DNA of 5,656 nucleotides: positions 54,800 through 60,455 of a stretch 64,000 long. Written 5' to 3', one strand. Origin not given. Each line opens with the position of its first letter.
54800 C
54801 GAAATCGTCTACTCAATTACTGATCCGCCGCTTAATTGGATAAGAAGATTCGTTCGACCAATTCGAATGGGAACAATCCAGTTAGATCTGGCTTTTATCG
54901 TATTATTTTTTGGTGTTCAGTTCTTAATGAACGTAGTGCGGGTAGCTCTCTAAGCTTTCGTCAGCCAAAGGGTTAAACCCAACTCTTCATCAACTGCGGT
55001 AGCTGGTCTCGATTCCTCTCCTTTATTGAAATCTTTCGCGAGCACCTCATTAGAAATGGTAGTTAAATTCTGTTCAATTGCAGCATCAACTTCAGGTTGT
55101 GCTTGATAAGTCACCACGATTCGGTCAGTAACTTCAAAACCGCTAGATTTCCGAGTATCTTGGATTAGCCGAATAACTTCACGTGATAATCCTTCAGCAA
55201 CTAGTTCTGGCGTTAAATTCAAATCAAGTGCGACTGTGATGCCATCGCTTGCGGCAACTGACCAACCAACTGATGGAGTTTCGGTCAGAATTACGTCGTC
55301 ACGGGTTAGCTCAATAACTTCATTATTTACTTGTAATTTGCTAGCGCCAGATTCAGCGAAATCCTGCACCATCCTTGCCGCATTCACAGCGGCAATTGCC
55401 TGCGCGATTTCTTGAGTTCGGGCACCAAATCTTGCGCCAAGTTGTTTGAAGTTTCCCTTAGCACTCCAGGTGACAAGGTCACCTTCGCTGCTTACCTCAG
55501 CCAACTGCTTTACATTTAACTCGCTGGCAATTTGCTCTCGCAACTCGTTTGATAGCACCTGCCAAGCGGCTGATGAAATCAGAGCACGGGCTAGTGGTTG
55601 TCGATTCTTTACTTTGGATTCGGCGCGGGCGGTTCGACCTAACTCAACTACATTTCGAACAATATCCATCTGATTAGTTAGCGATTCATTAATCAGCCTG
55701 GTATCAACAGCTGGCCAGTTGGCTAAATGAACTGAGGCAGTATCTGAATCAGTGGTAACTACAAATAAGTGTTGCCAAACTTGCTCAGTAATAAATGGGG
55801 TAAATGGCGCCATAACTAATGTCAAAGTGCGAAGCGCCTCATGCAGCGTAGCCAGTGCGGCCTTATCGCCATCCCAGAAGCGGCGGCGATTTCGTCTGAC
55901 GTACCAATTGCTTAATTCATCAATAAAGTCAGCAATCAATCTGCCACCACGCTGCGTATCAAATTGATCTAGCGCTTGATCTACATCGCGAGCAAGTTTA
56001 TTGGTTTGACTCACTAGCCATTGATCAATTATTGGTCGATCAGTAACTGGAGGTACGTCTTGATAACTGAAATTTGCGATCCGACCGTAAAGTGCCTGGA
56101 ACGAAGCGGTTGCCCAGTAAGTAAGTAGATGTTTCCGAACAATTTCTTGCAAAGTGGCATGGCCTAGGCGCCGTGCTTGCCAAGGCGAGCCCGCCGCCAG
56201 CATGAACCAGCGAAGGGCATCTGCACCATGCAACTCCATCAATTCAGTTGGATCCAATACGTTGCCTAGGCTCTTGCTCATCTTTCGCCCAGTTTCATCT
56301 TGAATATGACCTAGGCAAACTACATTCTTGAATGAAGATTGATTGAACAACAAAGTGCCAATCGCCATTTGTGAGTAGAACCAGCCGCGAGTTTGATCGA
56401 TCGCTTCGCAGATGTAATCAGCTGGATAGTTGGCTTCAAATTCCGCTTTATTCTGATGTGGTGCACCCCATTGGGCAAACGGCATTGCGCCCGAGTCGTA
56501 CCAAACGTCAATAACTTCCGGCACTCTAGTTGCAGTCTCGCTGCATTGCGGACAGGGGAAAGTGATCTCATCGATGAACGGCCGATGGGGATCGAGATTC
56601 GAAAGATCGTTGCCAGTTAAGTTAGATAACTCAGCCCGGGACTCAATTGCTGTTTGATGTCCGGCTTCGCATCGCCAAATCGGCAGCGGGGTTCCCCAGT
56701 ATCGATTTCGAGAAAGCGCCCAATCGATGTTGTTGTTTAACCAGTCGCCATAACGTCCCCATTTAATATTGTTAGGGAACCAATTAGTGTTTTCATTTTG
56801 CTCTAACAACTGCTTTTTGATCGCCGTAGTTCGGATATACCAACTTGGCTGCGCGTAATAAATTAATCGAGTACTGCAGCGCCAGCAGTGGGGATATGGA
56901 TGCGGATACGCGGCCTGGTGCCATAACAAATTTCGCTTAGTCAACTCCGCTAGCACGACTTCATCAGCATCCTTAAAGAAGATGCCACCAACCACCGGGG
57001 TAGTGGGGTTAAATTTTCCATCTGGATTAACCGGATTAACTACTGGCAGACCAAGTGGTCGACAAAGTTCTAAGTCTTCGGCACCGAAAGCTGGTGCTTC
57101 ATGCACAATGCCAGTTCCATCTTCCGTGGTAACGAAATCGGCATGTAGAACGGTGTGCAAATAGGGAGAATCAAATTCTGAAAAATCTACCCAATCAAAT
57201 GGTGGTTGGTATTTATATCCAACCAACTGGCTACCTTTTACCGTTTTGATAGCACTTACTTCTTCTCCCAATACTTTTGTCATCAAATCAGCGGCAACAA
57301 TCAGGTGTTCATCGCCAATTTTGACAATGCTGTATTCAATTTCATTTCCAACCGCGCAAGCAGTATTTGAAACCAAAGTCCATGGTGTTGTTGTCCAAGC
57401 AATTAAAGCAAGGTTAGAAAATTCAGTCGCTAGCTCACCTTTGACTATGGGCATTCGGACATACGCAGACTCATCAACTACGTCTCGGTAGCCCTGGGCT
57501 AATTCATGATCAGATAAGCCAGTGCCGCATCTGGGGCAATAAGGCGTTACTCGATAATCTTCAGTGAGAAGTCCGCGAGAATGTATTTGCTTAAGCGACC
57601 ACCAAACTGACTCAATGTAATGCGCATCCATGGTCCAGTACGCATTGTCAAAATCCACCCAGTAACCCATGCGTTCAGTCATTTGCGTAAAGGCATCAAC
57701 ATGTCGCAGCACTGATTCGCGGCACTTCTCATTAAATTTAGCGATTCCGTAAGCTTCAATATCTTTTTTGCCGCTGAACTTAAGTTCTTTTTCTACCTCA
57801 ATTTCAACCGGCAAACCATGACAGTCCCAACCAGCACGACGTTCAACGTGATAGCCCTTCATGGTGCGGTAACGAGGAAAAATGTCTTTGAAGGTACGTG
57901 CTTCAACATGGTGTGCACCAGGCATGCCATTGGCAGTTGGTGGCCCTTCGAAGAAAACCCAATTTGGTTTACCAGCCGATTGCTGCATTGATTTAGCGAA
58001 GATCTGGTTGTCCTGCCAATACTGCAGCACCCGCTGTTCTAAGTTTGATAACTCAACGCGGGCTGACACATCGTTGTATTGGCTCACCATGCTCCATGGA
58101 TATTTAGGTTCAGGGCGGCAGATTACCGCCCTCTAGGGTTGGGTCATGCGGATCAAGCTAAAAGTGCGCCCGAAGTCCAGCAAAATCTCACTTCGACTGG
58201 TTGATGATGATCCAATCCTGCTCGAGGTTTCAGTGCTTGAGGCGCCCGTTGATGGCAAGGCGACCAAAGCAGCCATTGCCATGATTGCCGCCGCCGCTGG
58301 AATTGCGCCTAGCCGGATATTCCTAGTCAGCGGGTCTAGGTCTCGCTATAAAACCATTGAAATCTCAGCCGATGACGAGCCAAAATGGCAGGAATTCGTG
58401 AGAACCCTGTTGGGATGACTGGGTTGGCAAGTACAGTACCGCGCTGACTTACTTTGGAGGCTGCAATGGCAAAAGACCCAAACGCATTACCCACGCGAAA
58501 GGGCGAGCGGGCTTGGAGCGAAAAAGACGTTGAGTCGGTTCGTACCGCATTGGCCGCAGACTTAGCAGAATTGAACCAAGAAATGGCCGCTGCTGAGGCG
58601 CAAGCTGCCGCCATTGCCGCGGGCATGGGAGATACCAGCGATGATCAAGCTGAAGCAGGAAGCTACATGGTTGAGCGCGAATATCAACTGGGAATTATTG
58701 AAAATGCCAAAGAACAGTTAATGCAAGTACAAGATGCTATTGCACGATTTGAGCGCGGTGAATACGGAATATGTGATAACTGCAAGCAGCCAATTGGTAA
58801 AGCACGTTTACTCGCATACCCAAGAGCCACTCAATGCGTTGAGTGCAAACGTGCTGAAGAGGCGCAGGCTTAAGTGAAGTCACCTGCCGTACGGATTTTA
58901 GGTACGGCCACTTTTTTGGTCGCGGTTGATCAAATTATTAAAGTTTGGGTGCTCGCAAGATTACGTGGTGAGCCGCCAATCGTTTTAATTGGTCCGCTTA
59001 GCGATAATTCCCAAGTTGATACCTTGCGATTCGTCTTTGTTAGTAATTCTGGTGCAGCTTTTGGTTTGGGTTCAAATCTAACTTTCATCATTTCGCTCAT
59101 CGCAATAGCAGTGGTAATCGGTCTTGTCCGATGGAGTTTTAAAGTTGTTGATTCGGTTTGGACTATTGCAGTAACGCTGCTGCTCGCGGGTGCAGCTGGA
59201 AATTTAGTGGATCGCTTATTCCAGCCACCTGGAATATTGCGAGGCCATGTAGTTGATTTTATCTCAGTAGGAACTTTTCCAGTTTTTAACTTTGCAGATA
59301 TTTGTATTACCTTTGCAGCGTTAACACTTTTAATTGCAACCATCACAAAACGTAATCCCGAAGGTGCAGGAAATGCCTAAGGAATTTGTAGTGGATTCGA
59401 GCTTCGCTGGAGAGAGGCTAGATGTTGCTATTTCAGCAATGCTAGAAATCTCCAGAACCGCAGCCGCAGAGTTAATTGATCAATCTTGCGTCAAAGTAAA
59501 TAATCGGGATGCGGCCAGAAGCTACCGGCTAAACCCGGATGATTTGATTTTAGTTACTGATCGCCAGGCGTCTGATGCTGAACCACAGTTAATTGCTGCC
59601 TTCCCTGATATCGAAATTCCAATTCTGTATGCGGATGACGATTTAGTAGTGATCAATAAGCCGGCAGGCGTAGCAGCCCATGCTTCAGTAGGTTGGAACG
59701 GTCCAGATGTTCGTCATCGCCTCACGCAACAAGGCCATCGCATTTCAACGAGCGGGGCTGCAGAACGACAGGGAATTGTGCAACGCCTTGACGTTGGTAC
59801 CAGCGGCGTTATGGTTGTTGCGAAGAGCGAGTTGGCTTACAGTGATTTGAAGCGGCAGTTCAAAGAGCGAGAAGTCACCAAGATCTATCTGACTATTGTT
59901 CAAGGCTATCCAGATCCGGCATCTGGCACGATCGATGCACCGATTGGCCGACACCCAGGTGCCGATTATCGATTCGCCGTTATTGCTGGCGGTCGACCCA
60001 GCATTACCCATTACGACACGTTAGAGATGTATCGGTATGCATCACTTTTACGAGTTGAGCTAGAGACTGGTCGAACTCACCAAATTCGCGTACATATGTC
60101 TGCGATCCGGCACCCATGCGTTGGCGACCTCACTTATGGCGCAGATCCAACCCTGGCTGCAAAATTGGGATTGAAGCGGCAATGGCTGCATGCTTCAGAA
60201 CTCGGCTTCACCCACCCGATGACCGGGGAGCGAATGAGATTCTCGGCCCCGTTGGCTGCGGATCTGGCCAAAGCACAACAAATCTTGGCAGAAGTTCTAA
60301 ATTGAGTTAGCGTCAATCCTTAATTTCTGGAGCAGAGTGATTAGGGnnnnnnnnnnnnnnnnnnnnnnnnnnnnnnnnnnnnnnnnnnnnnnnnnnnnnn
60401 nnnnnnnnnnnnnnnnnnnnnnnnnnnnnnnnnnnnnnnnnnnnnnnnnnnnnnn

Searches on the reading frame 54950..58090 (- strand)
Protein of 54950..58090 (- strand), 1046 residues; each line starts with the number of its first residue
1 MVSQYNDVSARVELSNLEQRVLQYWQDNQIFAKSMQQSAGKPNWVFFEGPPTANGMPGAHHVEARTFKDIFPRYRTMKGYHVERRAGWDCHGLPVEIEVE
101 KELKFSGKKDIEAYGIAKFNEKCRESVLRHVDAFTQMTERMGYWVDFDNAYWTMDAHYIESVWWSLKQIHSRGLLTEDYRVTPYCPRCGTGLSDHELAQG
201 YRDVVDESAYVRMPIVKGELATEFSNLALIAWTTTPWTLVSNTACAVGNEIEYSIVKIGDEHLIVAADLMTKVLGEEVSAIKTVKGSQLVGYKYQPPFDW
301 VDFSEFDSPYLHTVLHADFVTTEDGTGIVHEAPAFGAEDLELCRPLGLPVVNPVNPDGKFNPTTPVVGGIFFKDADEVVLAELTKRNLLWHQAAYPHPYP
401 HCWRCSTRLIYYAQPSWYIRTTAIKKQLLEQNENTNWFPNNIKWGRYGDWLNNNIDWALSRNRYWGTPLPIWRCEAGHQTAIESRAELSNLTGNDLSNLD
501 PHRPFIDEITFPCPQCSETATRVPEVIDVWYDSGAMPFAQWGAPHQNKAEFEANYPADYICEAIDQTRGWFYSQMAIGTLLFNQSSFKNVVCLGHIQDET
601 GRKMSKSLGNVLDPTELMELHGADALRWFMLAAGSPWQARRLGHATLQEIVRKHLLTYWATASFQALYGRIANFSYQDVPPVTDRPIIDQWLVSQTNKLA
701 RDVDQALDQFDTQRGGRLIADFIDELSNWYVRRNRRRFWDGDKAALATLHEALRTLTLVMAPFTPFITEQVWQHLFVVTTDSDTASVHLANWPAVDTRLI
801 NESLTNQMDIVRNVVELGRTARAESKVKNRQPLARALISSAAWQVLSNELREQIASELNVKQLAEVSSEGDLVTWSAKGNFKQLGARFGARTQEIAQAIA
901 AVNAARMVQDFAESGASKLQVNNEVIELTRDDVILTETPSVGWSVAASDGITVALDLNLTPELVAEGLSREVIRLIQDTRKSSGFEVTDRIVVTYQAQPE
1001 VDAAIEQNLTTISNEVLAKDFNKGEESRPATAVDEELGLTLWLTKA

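Call 64: search_protein_families(library=ncbifam, proteins=[window:54950-58090:-], max_evalue=0.00001)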
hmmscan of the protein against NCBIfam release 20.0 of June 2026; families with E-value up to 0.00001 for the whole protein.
window:54950-58090:- (1046 aa): 15 families
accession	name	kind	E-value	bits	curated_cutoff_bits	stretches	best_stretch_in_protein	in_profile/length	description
TIGR00392.1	ileS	equivalog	1.3e-278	926.8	621.4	1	9-841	3-852/861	isoleucine--tRNA ligase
NF000257.1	MupA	exception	1.2e-249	831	1900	1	16-1020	7-998/1024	mupirocin-resistant isoleucine--tRNA ligase MupA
NF000258.1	MupB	exception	1.7e-241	804.1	1900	1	18-1026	9-1012/1033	mupirocin-resistant isoleucine--tRNA ligase MupB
TIGR00422.1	valS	equivalog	5.3e-114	382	612.1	2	318-903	260-828/863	valine--tRNA ligase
NF009687.0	PRK13208.1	equivalog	6e-112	375.3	738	2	314-870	255-793/801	valine--tRNA ligase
NF004349.1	PRK05729.1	equivalog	8.7e-103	345.1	704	2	314-865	250-769/860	valine--tRNA ligase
NF040702.1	ileS_w_GNAT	exception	7.6e-94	315.2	1999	2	261-830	446-1009/1100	isoleucine--tRNA ligase, N-acetyltransferase domain-containing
NF011492.0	PRK14900.1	equivalog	2.9e-73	247.3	1783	2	259-890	217-816/1044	valine--tRNA ligase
TIGR00395.1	leuS_arch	equivalog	7e-58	196.4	648.5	2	17-340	3-316/938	leucine--tRNA ligase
NF008957.0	PRK12300.1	subfamily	2e-56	191.5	677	2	12-335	4-317/946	leucine--tRNA ligase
NF000540.1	alt_ValS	exception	2e-55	188.1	900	2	414-845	385-807/827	valine--tRNA ligase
TIGR00396.1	leuS_bact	equivalog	1.6e-33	115.9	548.4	3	601-814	603-789/843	leucine--tRNA ligase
TIGR00398.1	metG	equivalog_domain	2.5e-23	82.6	336.35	1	585-777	310-503/530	methionine--tRNA ligase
NF001100.0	PRK00133.1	equivalog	2.2e-14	52.9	587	1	587-816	315-532/676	methionine--tRNA ligase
NF008900.0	PRK12267.1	equivalog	1.5e-13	50.2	598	1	526-821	224-523/648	methionine--tRNA ligase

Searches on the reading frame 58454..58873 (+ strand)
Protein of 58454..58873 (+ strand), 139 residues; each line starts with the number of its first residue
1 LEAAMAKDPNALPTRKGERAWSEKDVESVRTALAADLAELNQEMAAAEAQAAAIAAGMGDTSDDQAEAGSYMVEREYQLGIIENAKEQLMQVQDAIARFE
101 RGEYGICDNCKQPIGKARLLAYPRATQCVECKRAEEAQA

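Call 64: search_protein_families(library=ncbifam, proteins=[window:58454-58873:+], max_evalue=0.00001)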
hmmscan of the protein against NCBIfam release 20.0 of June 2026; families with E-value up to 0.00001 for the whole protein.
window:58454-58873:+ (139 aa): 5 families
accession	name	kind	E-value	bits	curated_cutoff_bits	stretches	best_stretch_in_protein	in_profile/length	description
TIGR02890.1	bacill_yteA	subfamily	8.2e-18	65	134.4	1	32-137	9-119/159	regulatory protein, yteA family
TIGR02420.1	dksA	equivalog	3e-15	56.6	115.5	1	23-133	3-109/110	RNA polymerase-binding protein DksA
NF033459.1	DksA_like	equivalog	8.8e-15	55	105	1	32-137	9-111/113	RNA polymerase-binding protein DksA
TIGR02419.1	C4_traR_proteo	subfamily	1.3e-07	32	59.7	1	99-136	27-64/64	phage/conjugal plasmid C-4 type zinc finger protein, TraR family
NF008045.0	PRK10778.1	equivalog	2.5e-07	31.1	289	1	15-136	26-143/151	RNA polymerase-binding protein DksA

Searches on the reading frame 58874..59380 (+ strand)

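Call 64: search_protein_families(library=ncbifam, proteins=[window:58874-59380:+], max_evalue=0.00001)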
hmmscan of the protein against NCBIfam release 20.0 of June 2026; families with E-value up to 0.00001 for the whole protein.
window:58874-59380:+ (168 aa): 21 families
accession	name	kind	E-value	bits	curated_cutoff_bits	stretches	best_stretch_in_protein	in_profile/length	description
NF011354.0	PRK14772.1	equivalog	7.3e-30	103.7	321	1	10-157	30-169/190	lipoprotein signal peptidase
NF011353.0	PRK14771.1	equivalog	1.7e-25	89.7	241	1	14-155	21-153/179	lipoprotein signal peptidase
TIGR00077.1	lspA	equivalog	1.1e-24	87.2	73.95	1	5-158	9-156/164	signal peptidase II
NF011371.0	PRK14790.1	equivalog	1.4e-18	67.3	202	1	11-154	15-150/169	lipoprotein signal peptidase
NF011365.0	PRK14784.1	equivalog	9.1e-15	55.1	181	1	50-163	40-153/160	lipoprotein signal peptidase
NF011370.0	PRK14789.1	equivalog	1.3e-14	54.4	248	1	12-157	15-152/194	lipoprotein signal peptidase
NF011359.0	PRK14777.1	subfamily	1.1e-13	51.2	187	1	4-160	25-181/191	lipoprotein signal peptidase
NF011369.0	PRK14788.1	equivalog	4.4e-13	49.1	200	1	11-116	9-112/213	lipoprotein signal peptidase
NF011368.0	PRK14787.1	equivalog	1.1e-12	48.3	177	1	11-154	7-151/167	lipoprotein signal peptidase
NF011352.0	PRK14770.1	equivalog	2.7e-12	46.4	223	1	6-163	15-169/173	lipoprotein signal peptidase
NF011362.0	PRK14781.1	subfamily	5e-12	46.2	177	1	9-157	24-160/170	lipoprotein signal peptidase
NF011350.0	PRK14768.1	equivalog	5.5e-11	43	210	1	14-154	9-138/148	lipoprotein signal peptidase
NF011358.0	PRK14776.1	equivalog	7.7e-11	42.1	285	1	48-159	44-157/170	lipoprotein signal peptidase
NF011367.0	PRK14786.1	equivalog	2.2e-10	41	190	1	13-149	8-135/154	lipoprotein signal peptidase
NF011360.0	PRK14779.1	subfamily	4e-10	39.9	177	1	50-154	44-151/163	lipoprotein signal peptidase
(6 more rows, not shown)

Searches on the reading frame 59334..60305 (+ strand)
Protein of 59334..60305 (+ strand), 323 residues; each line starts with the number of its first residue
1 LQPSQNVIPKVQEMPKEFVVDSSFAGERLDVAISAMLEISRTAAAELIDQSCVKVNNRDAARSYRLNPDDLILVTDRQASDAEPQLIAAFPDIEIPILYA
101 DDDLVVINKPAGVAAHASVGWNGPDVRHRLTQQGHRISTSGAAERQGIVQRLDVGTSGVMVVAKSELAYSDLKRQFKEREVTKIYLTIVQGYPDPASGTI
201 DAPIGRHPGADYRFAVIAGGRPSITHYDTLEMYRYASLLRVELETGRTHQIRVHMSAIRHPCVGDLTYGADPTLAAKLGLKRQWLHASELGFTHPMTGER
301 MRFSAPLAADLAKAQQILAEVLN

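Call 64: search_protein_families(library=ncbifam, proteins=[window:59334-60305:+], max_evalue=0.00001)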
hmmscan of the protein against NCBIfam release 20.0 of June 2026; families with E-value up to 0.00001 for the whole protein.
window:59334-60305:+ (323 aa): 6 families
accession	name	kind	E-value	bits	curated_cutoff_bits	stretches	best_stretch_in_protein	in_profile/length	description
TIGR00005.1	rluA_subfam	subfamily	7e-83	278.3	192.7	1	25-317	4-296/298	RluA family pseudouridine synthase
NF008385.0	PRK11180.1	equivalog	1.8e-58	198.4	351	1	16-318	7-312/325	23S rRNA pseudouridine(1911/1915/1917) synthase RluD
NF008249.0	PRK11025.1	equivalog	7.8e-42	143.3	378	1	19-318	12-313/317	23S rRNA pseudouridine(955/2504/2580) synthase RluC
NF007543.0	PRK10158.1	equivalog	1.6e-35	122.8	286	1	96-307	15-217/219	bifunctional tRNA pseudouridine(32) synthase/23S rRNA pseudouridine(746) synthase RluA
NF008321.0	PRK11112.1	equivalog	1.3e-31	109.8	328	1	95-310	2-226/257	tRNA pseudouridine(65) synthase TruC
TIGR01621.1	RluA-like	hypoth_equivalog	2.9e-23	82.2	222.3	1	95-294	2-185/217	TIGR01621 family pseudouridine synthase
